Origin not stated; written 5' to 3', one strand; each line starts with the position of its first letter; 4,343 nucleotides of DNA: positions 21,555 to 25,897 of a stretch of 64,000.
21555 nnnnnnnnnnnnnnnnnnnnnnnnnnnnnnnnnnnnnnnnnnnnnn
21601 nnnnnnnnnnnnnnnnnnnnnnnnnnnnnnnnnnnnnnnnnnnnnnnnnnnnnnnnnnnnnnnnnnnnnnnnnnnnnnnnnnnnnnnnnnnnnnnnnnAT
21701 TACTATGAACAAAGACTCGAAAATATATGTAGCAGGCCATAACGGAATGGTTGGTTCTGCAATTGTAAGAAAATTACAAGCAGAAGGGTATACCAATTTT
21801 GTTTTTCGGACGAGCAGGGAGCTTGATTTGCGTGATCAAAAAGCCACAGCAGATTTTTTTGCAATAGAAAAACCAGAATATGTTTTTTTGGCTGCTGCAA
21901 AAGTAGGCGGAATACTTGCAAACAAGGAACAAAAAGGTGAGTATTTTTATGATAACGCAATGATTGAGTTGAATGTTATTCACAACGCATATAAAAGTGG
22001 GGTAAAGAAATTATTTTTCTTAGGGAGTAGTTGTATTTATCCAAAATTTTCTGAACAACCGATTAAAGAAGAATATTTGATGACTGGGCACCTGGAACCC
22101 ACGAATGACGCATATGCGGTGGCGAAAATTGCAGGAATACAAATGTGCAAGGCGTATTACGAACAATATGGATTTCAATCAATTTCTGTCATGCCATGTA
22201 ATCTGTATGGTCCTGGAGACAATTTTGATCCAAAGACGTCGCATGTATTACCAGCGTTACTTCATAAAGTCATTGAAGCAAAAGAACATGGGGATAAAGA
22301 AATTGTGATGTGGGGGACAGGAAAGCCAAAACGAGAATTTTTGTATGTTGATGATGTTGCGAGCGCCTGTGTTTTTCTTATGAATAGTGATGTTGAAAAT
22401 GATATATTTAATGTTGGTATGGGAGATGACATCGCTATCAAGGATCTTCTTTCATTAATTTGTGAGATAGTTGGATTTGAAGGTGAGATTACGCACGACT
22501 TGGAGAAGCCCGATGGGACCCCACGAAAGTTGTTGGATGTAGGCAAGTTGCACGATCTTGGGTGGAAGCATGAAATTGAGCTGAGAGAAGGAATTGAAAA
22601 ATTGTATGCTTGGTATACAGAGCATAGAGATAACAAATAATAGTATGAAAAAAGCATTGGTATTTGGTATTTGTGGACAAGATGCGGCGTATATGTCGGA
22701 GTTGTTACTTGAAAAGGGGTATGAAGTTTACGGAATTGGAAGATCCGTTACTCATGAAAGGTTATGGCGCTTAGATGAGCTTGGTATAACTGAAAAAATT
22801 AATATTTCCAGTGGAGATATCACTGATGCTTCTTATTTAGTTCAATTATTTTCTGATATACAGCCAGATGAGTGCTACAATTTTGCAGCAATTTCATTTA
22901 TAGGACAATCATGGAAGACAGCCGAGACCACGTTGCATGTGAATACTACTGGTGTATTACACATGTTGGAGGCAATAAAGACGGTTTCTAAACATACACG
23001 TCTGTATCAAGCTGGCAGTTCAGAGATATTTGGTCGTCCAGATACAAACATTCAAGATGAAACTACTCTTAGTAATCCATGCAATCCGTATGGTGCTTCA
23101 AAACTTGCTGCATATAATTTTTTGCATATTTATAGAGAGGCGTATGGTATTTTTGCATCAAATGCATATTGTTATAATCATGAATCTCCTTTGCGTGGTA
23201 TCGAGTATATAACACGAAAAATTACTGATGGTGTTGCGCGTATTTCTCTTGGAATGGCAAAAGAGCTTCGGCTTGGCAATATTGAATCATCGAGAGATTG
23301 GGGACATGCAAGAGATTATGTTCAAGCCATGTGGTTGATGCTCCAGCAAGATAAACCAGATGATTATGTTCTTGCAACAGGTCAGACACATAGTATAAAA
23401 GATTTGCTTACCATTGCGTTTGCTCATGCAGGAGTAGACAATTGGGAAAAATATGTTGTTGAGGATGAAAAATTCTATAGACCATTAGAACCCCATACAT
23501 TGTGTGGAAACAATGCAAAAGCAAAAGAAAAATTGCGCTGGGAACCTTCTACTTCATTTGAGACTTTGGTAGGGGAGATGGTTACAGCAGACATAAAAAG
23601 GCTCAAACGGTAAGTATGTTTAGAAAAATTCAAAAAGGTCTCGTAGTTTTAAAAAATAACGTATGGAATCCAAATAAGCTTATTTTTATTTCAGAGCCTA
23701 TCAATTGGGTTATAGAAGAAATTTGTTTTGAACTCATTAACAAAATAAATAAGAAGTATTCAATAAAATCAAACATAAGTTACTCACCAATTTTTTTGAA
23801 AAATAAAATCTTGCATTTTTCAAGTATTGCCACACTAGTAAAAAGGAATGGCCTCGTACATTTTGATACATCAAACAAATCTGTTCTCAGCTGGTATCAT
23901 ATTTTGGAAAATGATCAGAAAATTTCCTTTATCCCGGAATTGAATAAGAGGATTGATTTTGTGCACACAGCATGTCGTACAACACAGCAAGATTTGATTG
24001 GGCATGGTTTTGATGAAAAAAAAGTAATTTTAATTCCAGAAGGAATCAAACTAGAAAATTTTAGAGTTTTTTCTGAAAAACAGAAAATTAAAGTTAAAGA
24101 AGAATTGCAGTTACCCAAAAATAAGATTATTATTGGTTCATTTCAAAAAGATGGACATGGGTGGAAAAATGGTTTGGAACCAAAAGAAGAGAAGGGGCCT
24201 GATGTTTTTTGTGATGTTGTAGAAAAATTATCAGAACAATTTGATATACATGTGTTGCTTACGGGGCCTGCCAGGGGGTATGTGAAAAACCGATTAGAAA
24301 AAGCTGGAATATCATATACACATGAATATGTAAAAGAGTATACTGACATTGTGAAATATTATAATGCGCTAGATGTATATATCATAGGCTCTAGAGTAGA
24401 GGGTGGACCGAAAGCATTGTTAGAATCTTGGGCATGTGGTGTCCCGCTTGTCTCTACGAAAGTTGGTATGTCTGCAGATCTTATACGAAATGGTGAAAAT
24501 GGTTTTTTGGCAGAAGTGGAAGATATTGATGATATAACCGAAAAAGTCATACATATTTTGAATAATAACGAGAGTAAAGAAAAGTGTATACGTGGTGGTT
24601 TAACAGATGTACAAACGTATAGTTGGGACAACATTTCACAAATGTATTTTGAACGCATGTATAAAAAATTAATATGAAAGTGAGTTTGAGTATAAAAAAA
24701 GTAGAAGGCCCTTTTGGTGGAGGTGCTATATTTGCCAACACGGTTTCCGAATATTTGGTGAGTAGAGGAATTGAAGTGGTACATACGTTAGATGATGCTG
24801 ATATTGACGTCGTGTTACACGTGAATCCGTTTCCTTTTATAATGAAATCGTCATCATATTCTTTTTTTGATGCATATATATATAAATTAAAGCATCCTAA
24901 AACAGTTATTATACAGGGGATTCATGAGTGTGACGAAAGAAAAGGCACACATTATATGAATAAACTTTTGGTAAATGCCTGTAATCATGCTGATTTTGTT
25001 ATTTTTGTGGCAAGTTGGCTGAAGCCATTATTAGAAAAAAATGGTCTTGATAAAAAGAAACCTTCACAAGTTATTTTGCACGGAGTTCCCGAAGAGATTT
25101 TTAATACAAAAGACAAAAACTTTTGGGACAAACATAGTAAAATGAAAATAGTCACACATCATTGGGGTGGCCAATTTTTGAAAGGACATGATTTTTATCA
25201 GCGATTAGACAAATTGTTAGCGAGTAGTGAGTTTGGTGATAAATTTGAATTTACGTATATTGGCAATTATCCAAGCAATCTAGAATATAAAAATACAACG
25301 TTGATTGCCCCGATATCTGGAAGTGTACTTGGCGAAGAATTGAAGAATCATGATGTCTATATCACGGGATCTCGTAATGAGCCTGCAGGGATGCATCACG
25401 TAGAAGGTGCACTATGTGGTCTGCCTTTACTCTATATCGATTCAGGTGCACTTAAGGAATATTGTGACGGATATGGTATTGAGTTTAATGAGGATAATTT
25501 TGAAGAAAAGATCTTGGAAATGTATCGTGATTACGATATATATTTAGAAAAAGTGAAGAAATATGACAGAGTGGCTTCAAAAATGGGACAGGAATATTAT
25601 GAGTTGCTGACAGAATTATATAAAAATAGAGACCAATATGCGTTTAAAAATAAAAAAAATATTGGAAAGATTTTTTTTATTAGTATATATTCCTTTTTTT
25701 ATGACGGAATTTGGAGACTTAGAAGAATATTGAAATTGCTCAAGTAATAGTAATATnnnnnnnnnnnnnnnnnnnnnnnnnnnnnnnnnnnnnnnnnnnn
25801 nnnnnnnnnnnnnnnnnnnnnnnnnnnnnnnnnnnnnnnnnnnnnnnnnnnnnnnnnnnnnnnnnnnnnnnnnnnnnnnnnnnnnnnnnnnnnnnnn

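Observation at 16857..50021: A co-directional glycan-assembly super-operon of about 33 kb, exceptionally rich in methyltransferases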

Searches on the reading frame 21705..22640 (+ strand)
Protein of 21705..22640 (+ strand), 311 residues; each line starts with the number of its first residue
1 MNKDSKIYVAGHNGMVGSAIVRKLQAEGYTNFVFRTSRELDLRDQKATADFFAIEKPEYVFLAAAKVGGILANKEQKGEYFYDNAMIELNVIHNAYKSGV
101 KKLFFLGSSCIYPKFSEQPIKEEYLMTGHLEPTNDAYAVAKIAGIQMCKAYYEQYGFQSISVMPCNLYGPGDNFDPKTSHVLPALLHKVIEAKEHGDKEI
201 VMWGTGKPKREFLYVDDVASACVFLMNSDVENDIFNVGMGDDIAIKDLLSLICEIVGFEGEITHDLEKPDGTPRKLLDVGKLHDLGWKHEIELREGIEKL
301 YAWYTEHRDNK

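Call 5: search_protein_families(library=pfam, proteins=[window:21705-22640:+])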
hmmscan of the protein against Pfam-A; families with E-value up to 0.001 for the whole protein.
window:21705-22640:+ (311 aa): 3 families
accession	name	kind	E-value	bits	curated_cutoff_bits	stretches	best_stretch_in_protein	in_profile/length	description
PF01370.27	Epimerase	-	6.8e-66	222.5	20.9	1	7-238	1-240/240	NAD dependent epimerase/dehydratase family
PF16363.11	GDP_Man_Dehyd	-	3e-21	76.7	27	1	39-299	58-331/332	GDP-mannose 4,6 dehydratase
PF04321.23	RmlD_sub_bind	-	3.9e-07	29.9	27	1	6-155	2-143/287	RmlD substrate binding domain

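Call 14: search_protein_families(library=ncbifam, proteins=[window:21705-22640:+], max_evalue=0.01)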
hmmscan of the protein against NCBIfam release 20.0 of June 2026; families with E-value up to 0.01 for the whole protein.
window:21705-22640:+ (311 aa): 15 families
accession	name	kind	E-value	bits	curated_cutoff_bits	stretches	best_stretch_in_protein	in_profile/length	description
NF047922.1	GDPFucSynFcl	equivalog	5.8e-141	469.3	500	1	4-309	2-306/308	GDP-L-fucose synthase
TIGR01181.1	dTDP_gluc_dehyt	equivalog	2.6e-22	79.3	365.1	1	106-309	123-316/321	dTDP-glucose 4,6-dehydratase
TIGR04180.1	EDH_00030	hypoth_equivalog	1.8e-20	73.2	475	1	41-267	57-267/297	NAD-dependent 4,6-dehydratase LegB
TIGR01179.1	galE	equivalog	8.6e-18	64.2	262.3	1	39-309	53-330/332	UDP-glucose 4-epimerase GalE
TIGR02197.1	heptose_epim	equivalog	2.4e-14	53.2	274.6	1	7-263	1-267/316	ADP-glyceromanno-heptose 6-epimerase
NF007490.0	PRK10084.1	subfamily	1.1e-11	44.3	649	1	135-307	165-337/361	dTDP-glucose 4,6-dehydratase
NF008360.0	PRK11150.1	equivalog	4.6e-09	35.9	452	1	7-246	2-244/310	ADP-glyceromanno-heptose 6-epimerase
NF011728.1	PRK15181.1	equivalog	5.5e-09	35.5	760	1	86-306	119-339/348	Vi polysaccharide biosynthesis UDP-N-acetylglucosaminuronic acid C-4 epimerase TviC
NF007582.0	PRK10217.1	equivalog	2.1e-08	33.6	698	1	135-281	158-307/355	dTDP-glucose 4,6-dehydratase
NF008872.0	PRK11908.1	equivalog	1.2e-07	31.1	294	1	88-256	99-271/349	bifunctional UDP-4-keto-pentose/UDP-xylose synthase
NF042422.1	oxyalk_red_OleD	equivalog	9.7e-07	28.4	580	1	6-223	2-212/329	2-alkyl-3-oxoalkanoate reductase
NF042423.1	oxyalk_red_Shew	equivalog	2.6e-05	23.5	580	1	4-186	8-187/331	2-alkyl-3-oxoalkanoate reductase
TIGR03466.1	HpnA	hypoth_equivalog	8.4e-05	21.6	367.65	1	6-182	2-185/327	hopanoid-associated sugar epimerase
TIGR01214.1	rmlD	equivalog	0.00012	21.3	224.05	1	6-152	1-139/285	dTDP-4-dehydrorhamnose reductase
NF041293.1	G6PDh_Azf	equivalog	0.0026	17.2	400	0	4-167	2-182/252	NAD-dependent glucose-6-phosphate dehydrogenase Azf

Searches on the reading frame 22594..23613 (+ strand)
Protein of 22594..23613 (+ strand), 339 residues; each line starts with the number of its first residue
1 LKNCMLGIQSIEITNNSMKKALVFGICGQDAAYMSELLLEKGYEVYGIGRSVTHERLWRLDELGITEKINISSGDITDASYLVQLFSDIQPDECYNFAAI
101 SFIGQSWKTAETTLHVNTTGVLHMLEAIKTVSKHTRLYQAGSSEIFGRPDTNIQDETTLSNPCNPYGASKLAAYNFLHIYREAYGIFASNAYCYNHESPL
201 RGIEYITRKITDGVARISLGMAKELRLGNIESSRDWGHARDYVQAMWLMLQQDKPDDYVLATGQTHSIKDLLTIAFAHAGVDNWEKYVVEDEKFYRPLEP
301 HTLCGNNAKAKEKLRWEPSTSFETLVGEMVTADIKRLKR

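Call 5: search_protein_families(library=pfam, proteins=[window:22594-23613:+])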
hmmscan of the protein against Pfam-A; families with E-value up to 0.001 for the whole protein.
window:22594-23613:+ (339 aa): 3 families
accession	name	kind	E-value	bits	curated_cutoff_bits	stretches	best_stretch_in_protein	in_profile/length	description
PF16363.11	GDP_Man_Dehyd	-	5.1e-108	361.9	27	1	22-329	1-332/332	GDP-mannose 4,6 dehydratase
PF01370.27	Epimerase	-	3.5e-54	184.2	20.9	1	21-261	1-240/240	NAD dependent epimerase/dehydratase family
PF04321.23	RmlD_sub_bind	-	8.5e-08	32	27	1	20-174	2-133/287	RmlD substrate binding domain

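Call 14: search_protein_families(library=ncbifam, proteins=[window:22594-23613:+], max_evalue=0.01)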
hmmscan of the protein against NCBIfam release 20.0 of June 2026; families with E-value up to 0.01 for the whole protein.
window:22594-23613:+ (339 aa): 14 families
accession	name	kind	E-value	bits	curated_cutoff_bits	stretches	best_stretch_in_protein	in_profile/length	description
TIGR01472.1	gmd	equivalog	4.9e-102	341.6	415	1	19-336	1-341/342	GDP-mannose 4,6-dehydratase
TIGR01181.1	dTDP_gluc_dehyt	equivalog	3.9e-27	95.2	365.1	1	58-328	41-306/321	dTDP-glucose 4,6-dehydratase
TIGR04180.1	EDH_00030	hypoth_equivalog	1.3e-22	80.3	475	1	22-320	2-296/297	NAD-dependent 4,6-dehydratase LegB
TIGR01179.1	galE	equivalog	3.3e-18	65.6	262.3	1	21-183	2-162/332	UDP-glucose 4-epimerase GalE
TIGR02622.1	CDP_4_6_dhtase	equivalog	5.1e-18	65.3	278.45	1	19-330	5-327/352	CDP-glucose 4,6-dehydratase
NF007582.0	PRK10217.1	equivalog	3.8e-10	39.4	698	1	36-256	20-246/355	dTDP-glucose 4,6-dehydratase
NF007490.0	PRK10084.1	subfamily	1e-09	37.8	649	1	64-326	47-327/361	dTDP-glucose 4,6-dehydratase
NF007956.0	PRK10675.1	subfamily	5.2e-08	32.4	394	1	38-181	20-164/338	UDP-glucose 4-epimerase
NF043036.1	ErythonDh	equivalog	1.2e-07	31.3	325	1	56-173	37-156/321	D-erythronate dehydrogenase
TIGR02197.1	heptose_epim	equivalog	3.3e-07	29.8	274.6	1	70-323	40-303/316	ADP-glyceromanno-heptose 6-epimerase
NF041015.1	UDPsulfquin_syn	equivalog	4.7e-07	29.1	575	1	65-158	64-160/384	UDP-sulfoquinovose synthase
TIGR01214.1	rmlD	equivalog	2.8e-06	26.6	224.05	1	48-173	29-131/285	dTDP-4-dehydrorhamnose reductase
NF042423.1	oxyalk_red_Shew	equivalog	0.00017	20.8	580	1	16-174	6-153/331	2-alkyl-3-oxoalkanoate reductase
NF011728.1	PRK15181.1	equivalog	0.0036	16.3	760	1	95-191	95-190/348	Vi polysaccharide biosynthesis UDP-N-acetylglucosaminuronic acid C-4 epimerase TviC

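Call 54: search_solved_structures(query=window:22594-23613:+, max_evalue=1e-20)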
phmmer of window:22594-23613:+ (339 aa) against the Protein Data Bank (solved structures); distinct sequences matched with E-value up to 1e-20: 13.
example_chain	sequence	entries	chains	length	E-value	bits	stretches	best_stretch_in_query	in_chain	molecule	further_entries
1rpn_A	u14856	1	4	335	6.4e-100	337.7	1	18-339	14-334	GDP-mannose 4,6-dehydratase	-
2z1m_A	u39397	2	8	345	8.5e-90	304.4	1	17-338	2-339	GDP-D-mannose dehydratase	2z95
1n7g_A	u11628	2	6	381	1.6e-85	290.3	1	18-339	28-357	GDP-D-mannose-4,6-dehydratase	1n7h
7kf3_A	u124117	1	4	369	3.7e-85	289.2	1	19-335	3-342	GDP-mannose 4,6-dehydratase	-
1t2a_A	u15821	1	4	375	2.2e-82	280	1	19-337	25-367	GDP-mannose 4,6 dehydratase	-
6gpj_A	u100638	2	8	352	2.3e-82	280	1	20-337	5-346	GDP-mannose 4,6 dehydratase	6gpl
5in4_A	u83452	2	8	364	2.7e-82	279.7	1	20-337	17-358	GDP-mannose 4,6 dehydratase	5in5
6gpk_A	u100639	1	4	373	2.9e-82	279.6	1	17-337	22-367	GDP-mannose 4,6 dehydratase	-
6q94_B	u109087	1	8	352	8.2e-82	278.2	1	20-337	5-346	GDP-mannose 4,6 dehydratase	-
1db3_A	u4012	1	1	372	1.3e-78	267.6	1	19-282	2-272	GDP-MANNOSE 4,6-DEHYDRATASE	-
5uzh_A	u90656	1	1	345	5.6e-75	255.7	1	19-337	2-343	NafoA.00085.b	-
2pk3_A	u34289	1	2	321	8.1e-36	127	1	18-328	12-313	GDP-6-deoxy-D-lyxo-4-hexulose reductase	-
7us5_A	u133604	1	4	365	3.2e-21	79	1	18-322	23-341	GDP-D-GLYCERO-D-MANNO-HEPTOSE 4,6-DEHYDRATASE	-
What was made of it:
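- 19755..23613 (+): GDP-mannose 4,6-dehydratase (19755), an unknown 304-aa insert (20784), GDP-L-fucose synthase (21705) and a second GMD paralogue (22594). PDB 1RPN 338 bits against RMD 127 (call 54).
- Checked: GMD 19755, GDP-fucose synthase 21705, and a second GMD 22594 (best PDB match 1RPN at 338 bits; RMD only 127; call 54).
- Tried and rejected: It is a second GMD (call 54).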

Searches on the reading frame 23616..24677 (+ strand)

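Call 5: search_protein_families(library=pfam, proteins=[window:23616-24677:+])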
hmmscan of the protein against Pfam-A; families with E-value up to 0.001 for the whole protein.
window:23616-24677:+ (353 aa): 3 families
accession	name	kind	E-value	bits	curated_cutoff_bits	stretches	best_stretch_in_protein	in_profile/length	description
PF00534.26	Glycos_transf_1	-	6.7e-26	91.3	26.4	1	191-327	26-168/172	Glycosyl transferases group 1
PF13692.12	Glyco_trans_1_4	-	1.2e-22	81.2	27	1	191-317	13-142/142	Glycosyl transferases group 1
PF13524.12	Glyco_trans_1_2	-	0.00029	21.3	25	1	201-333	5-130/144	Glycosyl transferase-like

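Call 53: search_protein_families(library=ncbifam, proteins=[window:23616-24677:+], max_evalue=0.0001)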
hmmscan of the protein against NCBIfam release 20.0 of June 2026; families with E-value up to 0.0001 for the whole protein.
window:23616-24677:+ (353 aa): 24 families
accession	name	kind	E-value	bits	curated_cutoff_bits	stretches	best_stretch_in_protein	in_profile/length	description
TIGR03999.1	thiol_BshA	equivalog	2.7e-19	69.3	273.7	1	200-352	219-373/375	N-acetyl-alpha-D-glucosaminyl L-malate synthase BshA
TIGR03088.1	stp2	hypoth_equivalog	8.3e-19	67.9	409.05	1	206-352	227-373/374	TIGR03088 family PEP-CTERM/XrtA system glycosyltransferase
NF047684.1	TeichurnBiosyTuaC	equivalog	3.1e-16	59.3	550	1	136-334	186-371/391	teichuronic acid biosynthesis protein TuaC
TIGR04063.1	stp3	hypoth_equivalog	3.8e-16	59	442.05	1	111-352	156-395/397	TIGR04063 family PEP-CTERM/XrtA system glycosyltransferase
NF041010.1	glycosy_Agl16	equivalog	1.1e-11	44.2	575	1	210-351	205-350/352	glycosylation protein Agl16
TIGR02472.1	sucr_P_syn_N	equivalog_domain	2.5e-11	43.1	576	1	265-347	354-437/439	sucrose-phosphate synthase, putative, glycosyltransferase domain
NF047881.1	glyco_SdgB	exception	3.8e-11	42.3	800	1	238-343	381-488/496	serine-aspartate repeat adhesin O-glycosyltransferase SdgB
NF053787.1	GlcN_PG_synth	equivalog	7.3e-11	41.5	480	1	104-347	135-355/361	N-acetylglucosaminyl phosphatidylglycerol synthase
TIGR02149.1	glgA_Coryne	subfamily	9.8e-11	41.4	302.4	1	120-352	152-390/391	glycogen synthase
NF050063.1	ProtGlycPglJ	equivalog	1.4e-10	40.9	500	1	71-343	102-358/363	N-acetylgalactosamine-N,N'-diacetylbacillosaminyl-diphospho-undecaprenol 4-alpha-N-acetylgalactosaminyltransferase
NF050056.1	ProtGlycPglH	equivalog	1.9e-10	40.4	600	1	192-346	191-348/354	GalNAc-alpha-(1->4)-GalNAc-alpha-(1->3)-diNAcBac-PP-undecaprenol alpha-1,4-N-acetyl-D-galactosaminyltransferase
NF047880.1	glyco_SdgA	exception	2.6e-10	39.5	800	1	243-342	381-481/488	serine-aspartate repeat adhesin O-glycosyltransferase SdgA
NF041876.1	EPS_EpsE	equivalog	3e-10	39.9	400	1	247-331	291-375/389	exopolysaccharide biosynthesis GT4 family glycosyltransferase EpsE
TIGR02468.1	sucrsPsyn_pln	equivalog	3.8e-10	38.2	1143.95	1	254-348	574-668/1051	sucrose-phosphate synthase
TIGR03449.1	mycothiol_MshA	equivalog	4.3e-10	39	462.5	1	125-350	177-401/406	D-inositol-3-phosphate glycosyltransferase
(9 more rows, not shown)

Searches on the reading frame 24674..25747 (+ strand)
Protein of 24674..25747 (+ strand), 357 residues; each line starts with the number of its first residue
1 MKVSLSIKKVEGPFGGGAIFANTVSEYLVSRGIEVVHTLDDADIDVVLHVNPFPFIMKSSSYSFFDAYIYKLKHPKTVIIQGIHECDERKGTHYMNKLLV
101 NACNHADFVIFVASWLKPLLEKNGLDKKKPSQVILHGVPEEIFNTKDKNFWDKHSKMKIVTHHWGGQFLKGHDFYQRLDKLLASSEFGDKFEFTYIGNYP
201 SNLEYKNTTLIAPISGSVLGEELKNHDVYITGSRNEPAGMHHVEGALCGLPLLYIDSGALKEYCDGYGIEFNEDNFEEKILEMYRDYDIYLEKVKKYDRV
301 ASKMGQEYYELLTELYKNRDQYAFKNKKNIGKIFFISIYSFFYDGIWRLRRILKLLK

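Call 5: search_protein_families(library=pfam, proteins=[window:24674-25747:+])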
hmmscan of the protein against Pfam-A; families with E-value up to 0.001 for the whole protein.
window:24674-25747:+ (357 aa): 3 families
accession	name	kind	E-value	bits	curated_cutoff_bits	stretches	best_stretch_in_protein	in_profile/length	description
PF00534.26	Glycos_transf_1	-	4.9e-06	26.6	26.4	1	207-297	74-168/172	Glycosyl transferases group 1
PF13692.12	Glyco_trans_1_4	-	8.9e-05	23.2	27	1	181-286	26-142/142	Glycosyl transferases group 1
PF13439.12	Glyco_transf_4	-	9.5e-05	22.9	28.5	0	60-139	80-167/170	Glycosyltransferase Family 4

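Call 28: search_protein_families(library=pfam, proteins=[window:24674-25747:+], max_evalue=1)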
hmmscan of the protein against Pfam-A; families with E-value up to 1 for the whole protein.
window:24674-25747:+ (357 aa): 4 families
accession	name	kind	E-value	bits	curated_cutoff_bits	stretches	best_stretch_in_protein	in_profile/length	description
PF00534.26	Glycos_transf_1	-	4.9e-06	26.6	26.4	1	207-297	74-168/172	Glycosyl transferases group 1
PF13692.12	Glyco_trans_1_4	-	8.9e-05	23.2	27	1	181-286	26-142/142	Glycosyl transferases group 1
PF13439.12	Glyco_transf_4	-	9.5e-05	22.9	28.5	1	60-139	80-167/170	Glycosyltransferase Family 4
PF19823.4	DUF6305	-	0.094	12.8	25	0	72-113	78-118/154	Domain of unknown function (DUF6305)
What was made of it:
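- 23616..26824 (+): GT4 (23616), weak GT-B (24674) and a conserved unknown 355-aa protein (25757). The low-GC region starts here. Pfam calls 5 and 28.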

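Call 53: search_protein_families(library=ncbifam, proteins=[window:24674-25747:+], max_evalue=0.0001)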
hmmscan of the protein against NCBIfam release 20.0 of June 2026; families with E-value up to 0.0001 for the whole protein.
window:24674-25747:+ (357 aa): 0 families
